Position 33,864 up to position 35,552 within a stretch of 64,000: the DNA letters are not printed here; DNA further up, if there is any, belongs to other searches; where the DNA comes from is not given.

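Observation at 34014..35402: ZAS (H-x3-C-x2-C) anti-sigma-like zinc finger in a membrane protein with no adjacent ECF sigma factor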

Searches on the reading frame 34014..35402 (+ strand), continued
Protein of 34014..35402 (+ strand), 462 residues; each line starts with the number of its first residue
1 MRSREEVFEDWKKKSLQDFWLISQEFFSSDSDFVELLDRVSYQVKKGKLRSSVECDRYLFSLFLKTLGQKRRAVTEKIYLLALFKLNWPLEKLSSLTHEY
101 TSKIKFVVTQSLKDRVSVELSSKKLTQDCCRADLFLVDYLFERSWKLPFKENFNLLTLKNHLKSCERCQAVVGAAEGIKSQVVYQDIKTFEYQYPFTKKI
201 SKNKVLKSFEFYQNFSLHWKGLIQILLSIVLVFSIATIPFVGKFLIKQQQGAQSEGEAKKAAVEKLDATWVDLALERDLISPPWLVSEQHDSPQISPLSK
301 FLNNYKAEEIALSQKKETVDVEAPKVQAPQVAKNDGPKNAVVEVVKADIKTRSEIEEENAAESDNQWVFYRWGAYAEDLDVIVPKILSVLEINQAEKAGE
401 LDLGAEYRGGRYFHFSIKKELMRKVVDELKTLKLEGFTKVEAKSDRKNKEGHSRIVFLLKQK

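Call 62: find_encoding_contigs(protein=P0064, flank=7000, max_places=2)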
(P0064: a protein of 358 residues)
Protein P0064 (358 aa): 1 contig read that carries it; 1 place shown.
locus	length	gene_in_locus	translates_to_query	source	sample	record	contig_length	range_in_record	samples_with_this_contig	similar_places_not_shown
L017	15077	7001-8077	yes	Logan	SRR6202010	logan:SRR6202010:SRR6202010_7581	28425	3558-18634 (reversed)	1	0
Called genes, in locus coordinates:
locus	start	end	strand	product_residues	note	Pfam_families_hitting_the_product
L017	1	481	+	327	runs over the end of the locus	PF01734:Patatin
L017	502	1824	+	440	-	PF05195:AMP_N, PF00557:Peptidase_M24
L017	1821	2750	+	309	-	-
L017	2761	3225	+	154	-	-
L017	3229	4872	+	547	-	PF01266:DAO, PF13450:NAD_binding_8 (faint), PF16901:DAO_C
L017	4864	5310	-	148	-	-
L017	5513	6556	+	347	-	PF00022:Actin (weak), PF06723:MreB_Mbl, PF00012:HSP70, PF11104:PilM_2 (faint), PF14450:FtsA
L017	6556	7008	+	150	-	-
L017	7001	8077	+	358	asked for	-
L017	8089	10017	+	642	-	PF14501:HATPase_c_5 (faint), PF00672:HAMP, PF00512:HisKA (faint), PF02518:HATPase_c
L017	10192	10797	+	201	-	-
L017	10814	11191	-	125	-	PF04002:RadC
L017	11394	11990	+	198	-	PF13036:LpoB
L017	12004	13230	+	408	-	-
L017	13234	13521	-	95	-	-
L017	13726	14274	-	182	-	PF07879:PHB_acc_N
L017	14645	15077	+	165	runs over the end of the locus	-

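Call 70: search_protein_families(library=pfam, alignment_id=A2, max_evalue=0.1)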
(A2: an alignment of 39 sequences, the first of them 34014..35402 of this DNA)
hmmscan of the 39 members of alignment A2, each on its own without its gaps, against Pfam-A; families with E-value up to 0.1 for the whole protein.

A. member 1, window:34014-35402:+ (462 aa): 0 families

B. families by the number of members that match (of 39 scanned): 12 families
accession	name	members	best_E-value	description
PF08281.18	Sigma70_r4_2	3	0.00073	Sigma-70, region 4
PF13490.11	zf-HC2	3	0.0086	Putative zinc-finger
PF04545.22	Sigma70_r4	2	0.0019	Sigma-70, region 4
PF13384.12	HTH_23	1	0.016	Homeodomain-like domain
PF13376.11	OmdA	1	0.027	Bacteriocin-protection, YdeI or OmpD-Associated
PF02954.25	HTH_8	1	0.032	Bacterial regulatory protein, Fis family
PF05347.21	Complex1_LYR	1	0.042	Complex 1 protein (LYR family)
PF13542.12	HTH_Tnp_ISL3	1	0.048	Helix-turn-helix domain of transposase family ISL3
PF18312.6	ScsC_N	1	0.06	Copper resistance protein ScsC N-terminal domain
PF22215.1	MLKL_N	1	0.074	Mixed lineage kinase domain-like N-terminal domain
PF00205.28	TPP_enzyme_M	1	0.077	Thiamine pyrophosphate enzyme, central domain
PF21276.3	ZNF512_C2HC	1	0.08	Zinc finger protein 512, C2HC zinc finger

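Call 76: list_cluster_members(proteins=[P0005, P0006, P0007, P0009, P0013, P0021, P0074, P0078, P0064, P0086])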
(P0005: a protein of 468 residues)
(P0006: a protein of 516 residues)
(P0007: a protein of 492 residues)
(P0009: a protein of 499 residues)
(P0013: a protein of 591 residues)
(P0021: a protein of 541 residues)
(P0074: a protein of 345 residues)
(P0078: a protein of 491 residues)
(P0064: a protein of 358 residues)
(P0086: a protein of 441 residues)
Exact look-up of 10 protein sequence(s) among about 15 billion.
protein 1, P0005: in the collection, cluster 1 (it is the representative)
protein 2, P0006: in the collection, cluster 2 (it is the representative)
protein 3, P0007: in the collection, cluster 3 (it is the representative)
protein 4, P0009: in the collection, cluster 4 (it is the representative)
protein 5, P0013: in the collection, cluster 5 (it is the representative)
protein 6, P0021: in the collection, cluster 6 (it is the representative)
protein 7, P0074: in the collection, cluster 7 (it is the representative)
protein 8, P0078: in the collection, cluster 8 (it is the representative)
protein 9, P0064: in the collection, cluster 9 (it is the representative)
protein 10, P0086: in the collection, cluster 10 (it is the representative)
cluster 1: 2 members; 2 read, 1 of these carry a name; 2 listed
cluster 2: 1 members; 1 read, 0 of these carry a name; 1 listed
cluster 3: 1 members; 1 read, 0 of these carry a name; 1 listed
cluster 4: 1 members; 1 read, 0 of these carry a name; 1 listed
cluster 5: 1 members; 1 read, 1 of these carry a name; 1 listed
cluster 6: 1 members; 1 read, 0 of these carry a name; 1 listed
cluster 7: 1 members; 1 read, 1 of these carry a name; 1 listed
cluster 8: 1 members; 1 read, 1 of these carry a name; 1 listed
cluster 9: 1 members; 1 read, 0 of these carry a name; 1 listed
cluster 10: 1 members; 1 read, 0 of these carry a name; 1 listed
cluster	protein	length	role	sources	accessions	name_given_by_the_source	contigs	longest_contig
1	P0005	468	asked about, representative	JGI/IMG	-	hypothetical protein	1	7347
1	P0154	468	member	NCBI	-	-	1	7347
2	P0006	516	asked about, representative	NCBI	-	-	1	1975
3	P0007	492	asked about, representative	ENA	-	-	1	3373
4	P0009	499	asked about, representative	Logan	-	-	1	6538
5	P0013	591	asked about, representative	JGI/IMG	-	hypothetical protein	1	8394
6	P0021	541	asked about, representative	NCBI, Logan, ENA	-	-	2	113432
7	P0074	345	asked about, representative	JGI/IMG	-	hypothetical protein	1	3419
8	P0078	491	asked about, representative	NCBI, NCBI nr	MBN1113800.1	MAG: sigma-70 family RNA polymerase sigma factor [Oligoflexia bacterium] | sigma-70 family RNA polymerase sigma factor [Oligoflexia bacterium]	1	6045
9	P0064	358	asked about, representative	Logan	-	-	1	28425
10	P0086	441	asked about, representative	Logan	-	-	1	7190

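Call 78: search_protein_families(library=ncbifam, proteins=[P0078, P0086, P0088, L005:1434-1865:+, L017:6556-7005:+, P0007, P0009, P0051], max_evalue=0.1)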
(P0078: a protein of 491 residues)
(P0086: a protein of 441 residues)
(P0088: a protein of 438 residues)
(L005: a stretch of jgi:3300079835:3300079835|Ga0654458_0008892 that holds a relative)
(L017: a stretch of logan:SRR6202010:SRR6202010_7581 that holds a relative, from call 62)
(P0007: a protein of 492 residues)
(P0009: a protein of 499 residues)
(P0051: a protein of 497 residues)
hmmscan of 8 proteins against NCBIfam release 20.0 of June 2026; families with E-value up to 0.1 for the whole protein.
P0078 (491 aa): 30 families (the best 25 are shown)
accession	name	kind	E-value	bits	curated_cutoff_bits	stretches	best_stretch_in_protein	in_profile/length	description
TIGR02954.1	Sig70_famx3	hypoth_equivalog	4.6e-08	33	188.5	1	42-161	50-167/170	RNA polymerase sigma-70 factor, TIGR02954 family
TIGR02952.1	Sig70_famx2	equivalog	2e-07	31.1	206.45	1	8-146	13-155/170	ECF subfamily RNA polymerase sigma factor, BldN family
TIGR02937.1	sigma70-ECF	superfamily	1.8e-06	27.7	42.9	1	82-159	96-163/165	sigma-70 family RNA polymerase sigma factor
NF005385.0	PRK06930.1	subfamily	3.4e-05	23.6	136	1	87-164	88-165/170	positive control sigma-like factor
NF053879.1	RNAPolSigSigVBac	equivalog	5.4e-05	22.9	190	1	49-157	45-151/160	RNA polymerase sigma factor SigV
NF005413.0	PRK06986.1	subfamily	0.00016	21.6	201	1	65-141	139-216/241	RNA polymerase sigma factor FliA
NF007216.0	PRK09638.1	equivalog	0.00035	20.4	194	1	96-159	109-172/180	RNA polymerase sigma factor SigY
TIGR02479.1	FliA_WhiG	subfamily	0.00041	20.2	189.6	1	104-144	166-206/224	FliA/WhiG family RNA polymerase sigma factor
TIGR03001.1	Sig-70_gmx1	subfamily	0.00072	19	154.6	1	107-161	155-209/244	RNA polymerase sigma-70 factor, Myxococcales family 1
NF009174.0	PRK12522.1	equivalog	0.00087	19.3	217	1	87-161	93-167/175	RNA polymerase sigma factor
NF009171.0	PRK12518.1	equivalog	0.0011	18.9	208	1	9-161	30-184/191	RNA polymerase sigma factor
NF009195.0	PRK12543.1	subfamily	0.0014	18.2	197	1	24-160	36-177/192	RNA polymerase sigma factor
NF006930.0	PRK09415.1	subfamily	0.0016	18.3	198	1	7-161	17-175/179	RNA polymerase factor sigma C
NF007229.0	PRK09647.1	equivalog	0.0017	17.7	265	1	54-166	100-207/220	RNA polymerase sigma factor SigE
TIGR02983.1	SigE-fam_strep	subfamily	0.0019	18.1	141.55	1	101-159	98-156/162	SigE family RNA polymerase sigma factor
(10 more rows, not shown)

P0086 (441 aa): 14 families
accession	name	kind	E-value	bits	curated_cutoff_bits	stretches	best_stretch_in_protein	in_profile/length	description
NF009171.0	PRK12518.1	equivalog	1.9e-05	24.6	208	1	7-159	28-185/191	RNA polymerase sigma factor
TIGR02948.1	SigW_bacill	equivalog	0.00016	21.8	243.1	1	7-77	19-86/187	RNA polymerase sigma factor SigW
NF009174.0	PRK12522.1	equivalog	0.00016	21.7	217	1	80-153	91-163/175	RNA polymerase sigma factor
TIGR02937.1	sigma70-ECF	superfamily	0.00022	20.9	42.9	1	82-155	90-163/165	sigma-70 family RNA polymerase sigma factor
TIGR02947.1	SigH_actino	hypoth_equivalog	0.00037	20.2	251.55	1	94-153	113-175/193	RNA polymerase sigma-70 factor, TIGR02947 family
NF007223.0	PRK09641.1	equivalog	0.00089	19.1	209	1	7-73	19-83/187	RNA polymerase sigma factor SigW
NF005385.0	PRK06930.1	subfamily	0.0016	18.2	136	1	78-155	83-160/170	positive control sigma-like factor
NF058625.1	sigma_PG0214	equivalog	0.006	16.3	130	1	84-162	89-166/170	GFO_1088 family ECF-type sigma factor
NF008891.0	PRK11924.1-5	subfamily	0.0087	16.2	259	1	11-157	8-163/171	RNA polymerase sigma factor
NF007216.0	PRK09638.1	equivalog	0.0098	15.7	194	1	63-157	73-174/180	RNA polymerase sigma factor SigY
TIGR02950.1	SigM_subfam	subfamily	0.015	15.1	147.95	1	60-151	62-152/159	RNA polymerase sigma factor, SigM family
NF052368.1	antisigmaE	subfamily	0.047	13.5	50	1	179-215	11-47/48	anti-sigma factor family protein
NF008489.0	PRK11397.1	equivalog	0.052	12.3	610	0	261-318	9-66/389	serine-type D-Ala-D-Ala carboxypeptidase DacD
NF011429.0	PRK14857.1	equivalog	0.072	13.5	77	0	259-334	11-88/91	TatA/E family twin arginine-targeting protein translocase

P0088 (438 aa): 4 families
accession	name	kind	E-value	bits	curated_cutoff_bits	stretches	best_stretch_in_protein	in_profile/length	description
NF005385.0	PRK06930.1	subfamily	7.9e-05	22.4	136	1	77-157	82-162/170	positive control sigma-like factor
TIGR02947.1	SigH_actino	hypoth_equivalog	0.018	14.7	251.55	0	101-155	123-177/193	RNA polymerase sigma-70 factor, TIGR02947 family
TIGR03988.1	antisig_RsrA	equivalog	0.024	14.7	62.5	1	184-210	14-40/77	mycothiol system anti-sigma-R factor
TIGR02937.1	sigma70-ECF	superfamily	0.025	14.2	42.9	0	104-155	112-163/165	sigma-70 family RNA polymerase sigma factor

L005:1434-1865:+ (144 aa): 17 families
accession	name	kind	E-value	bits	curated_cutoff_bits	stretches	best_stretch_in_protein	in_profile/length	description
NF007223.0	PRK09641.1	equivalog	5.2e-06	26.4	209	1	99-139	140-180/187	RNA polymerase sigma factor SigW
NF007216.0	PRK09638.1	equivalog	1.1e-05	25.3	194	1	92-139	123-170/180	RNA polymerase sigma factor SigY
TIGR02948.1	SigW_bacill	equivalog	1.3e-05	25.3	243.1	1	99-139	140-180/187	RNA polymerase sigma factor SigW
NF009185.0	PRK12533.1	equivalog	0.0002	21.1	248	1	90-141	140-191/231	RNA polymerase sigma factor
TIGR02983.1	SigE-fam_strep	subfamily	0.00025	21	141.55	1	102-140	117-155/162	SigE family RNA polymerase sigma factor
TIGR02954.1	Sig70_famx3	hypoth_equivalog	0.00025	20.9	188.5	1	93-139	117-163/170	RNA polymerase sigma-70 factor, TIGR02954 family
NF009174.0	PRK12522.1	equivalog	0.0005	20.1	217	1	90-135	114-159/175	RNA polymerase sigma factor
NF009195.0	PRK12543.1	subfamily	0.0011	18.5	197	1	92-139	127-174/192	RNA polymerase sigma factor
NF009171.0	PRK12518.1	equivalog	0.0021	17.9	208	1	72-132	115-173/191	RNA polymerase sigma factor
NF009170.0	PRK12517.1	subfamily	0.004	16.6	197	1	91-135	124-168/188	RNA polymerase sigma factor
NF007225.0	PRK09643.1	equivalog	0.0092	15.7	190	1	101-140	140-179/204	RNA polymerase sigma factor SigM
NF007227.0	PRK09645.1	subfamily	0.0094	15.9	202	1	93-139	120-166/177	sigma-70 family RNA polymerase sigma factor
TIGR02937.1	sigma70-ECF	superfamily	0.01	15.5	42.9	1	102-139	124-161/165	sigma-70 family RNA polymerase sigma factor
TIGR02984.1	Sig-70_plancto1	subfamily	0.014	14.9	183.75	1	99-140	144-185/189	RNA polymerase sigma-70 factor, Planctomycetaceae-specific subfamily 1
NF008891.0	PRK11924.1-5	subfamily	0.016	15.3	259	1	100-137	120-157/171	RNA polymerase sigma factor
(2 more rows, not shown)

L017:6556-7005:+ (150 aa): 2 families
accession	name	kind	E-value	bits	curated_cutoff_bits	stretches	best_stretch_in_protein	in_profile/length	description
TIGR02983.1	SigE-fam_strep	subfamily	0.074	12.9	141.55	0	113-144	127-158/162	SigE family RNA polymerase sigma factor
NF007216.0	PRK09638.1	equivalog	0.078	12.7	194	0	118-140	148-170/180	RNA polymerase sigma factor SigY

P0007 (492 aa): 0 families

P0009 (499 aa): 2 families
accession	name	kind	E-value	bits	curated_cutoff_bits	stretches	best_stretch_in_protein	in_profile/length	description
NF052375.1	antisigma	equivalog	0.00062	19.8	100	1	174-258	15-103/217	anti-sigma factor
NF052368.1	antisigmaE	subfamily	0.044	13.6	50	1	168-195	18-45/48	anti-sigma factor family protein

P0051 (497 aa): 21 families
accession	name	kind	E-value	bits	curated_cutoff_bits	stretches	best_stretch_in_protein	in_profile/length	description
TIGR02937.1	sigma70-ECF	superfamily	5.1e-06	26.2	42.9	1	104-159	108-163/165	sigma-70 family RNA polymerase sigma factor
NF009174.0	PRK12522.1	equivalog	8.5e-05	22.6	217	1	102-162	108-168/175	RNA polymerase sigma factor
TIGR03001.1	Sig-70_gmx1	subfamily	0.00013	21.3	154.6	1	107-163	155-211/244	RNA polymerase sigma-70 factor, Myxococcales family 1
TIGR02954.1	Sig70_famx3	hypoth_equivalog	0.00015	21.6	188.5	1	106-161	112-167/170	RNA polymerase sigma-70 factor, TIGR02954 family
TIGR02983.1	SigE-fam_strep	subfamily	0.00031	20.7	141.55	1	105-157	102-154/162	SigE family RNA polymerase sigma factor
NF006930.0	PRK09415.1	subfamily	0.00043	20.2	198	1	6-159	16-173/179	RNA polymerase factor sigma C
NF009195.0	PRK12543.1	subfamily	0.0014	18.1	197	1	101-159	118-176/192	RNA polymerase sigma factor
NF009171.0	PRK12518.1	equivalog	0.0039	17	208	1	107-163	130-186/191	RNA polymerase sigma factor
NF009198.0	PRK12546.1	equivalog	0.0053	16.5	270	1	101-176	101-174/188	RNA polymerase sigma factor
TIGR02479.1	FliA_WhiG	subfamily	0.011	15.4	189.6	1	106-146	168-208/224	FliA/WhiG family RNA polymerase sigma factor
NF007216.0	PRK09638.1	equivalog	0.016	15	194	1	101-157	114-170/180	RNA polymerase sigma factor SigY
TIGR02947.1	SigH_actino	hypoth_equivalog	0.02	14.6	251.55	1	105-159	123-177/193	RNA polymerase sigma-70 factor, TIGR02947 family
NF005413.0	PRK06986.1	subfamily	0.023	14.5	201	1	105-143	180-218/241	RNA polymerase sigma factor FliA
NF005809.0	PRK07670.1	equivalog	0.024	14.2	326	1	107-156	196-245/255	FliA/WhiG family RNA polymerase sigma factor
NF007223.0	PRK09641.1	equivalog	0.03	14.2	209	0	107-157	130-180/187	RNA polymerase sigma factor SigW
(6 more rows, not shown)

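Call 85: find_encoding_contigs(protein=P0051, flank=7000, max_places=2)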
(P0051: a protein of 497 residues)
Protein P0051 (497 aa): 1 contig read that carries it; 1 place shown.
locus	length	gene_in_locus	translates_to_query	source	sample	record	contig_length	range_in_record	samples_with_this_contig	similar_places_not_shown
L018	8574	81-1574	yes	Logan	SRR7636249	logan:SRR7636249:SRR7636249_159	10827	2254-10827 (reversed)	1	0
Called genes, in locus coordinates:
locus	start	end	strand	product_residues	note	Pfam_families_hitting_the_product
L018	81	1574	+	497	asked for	-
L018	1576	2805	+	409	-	PF00912:Transgly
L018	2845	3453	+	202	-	-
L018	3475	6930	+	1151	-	PF17757:UvrB_inter, PF02559:CarD_TRCF_RID, PF04851:ResIII, PF00270:DEAD, PF00271:Helicase_C, PF22590:Cas3-like_C_2 (weak), PF03461:TRCF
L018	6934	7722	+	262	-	-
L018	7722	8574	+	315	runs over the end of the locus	PF13623:SurA_N_2, PF13624:SurA_N_3, PF09312:SurA_N (weak), PF13145:Rotamase_2, PF13616:Rotamase_3, PF00639:Rotamase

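Call 86: find_encoding_contigs(protein=P0086, flank=7000, max_places=2)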
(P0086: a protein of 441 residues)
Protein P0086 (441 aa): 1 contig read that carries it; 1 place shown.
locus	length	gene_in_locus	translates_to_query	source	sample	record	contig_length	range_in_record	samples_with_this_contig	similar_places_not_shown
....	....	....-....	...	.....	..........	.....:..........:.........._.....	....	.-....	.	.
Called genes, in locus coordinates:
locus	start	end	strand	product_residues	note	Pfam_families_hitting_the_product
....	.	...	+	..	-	?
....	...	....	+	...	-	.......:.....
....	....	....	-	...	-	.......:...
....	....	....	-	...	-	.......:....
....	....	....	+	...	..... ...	-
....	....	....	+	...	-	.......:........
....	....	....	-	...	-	-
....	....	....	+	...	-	?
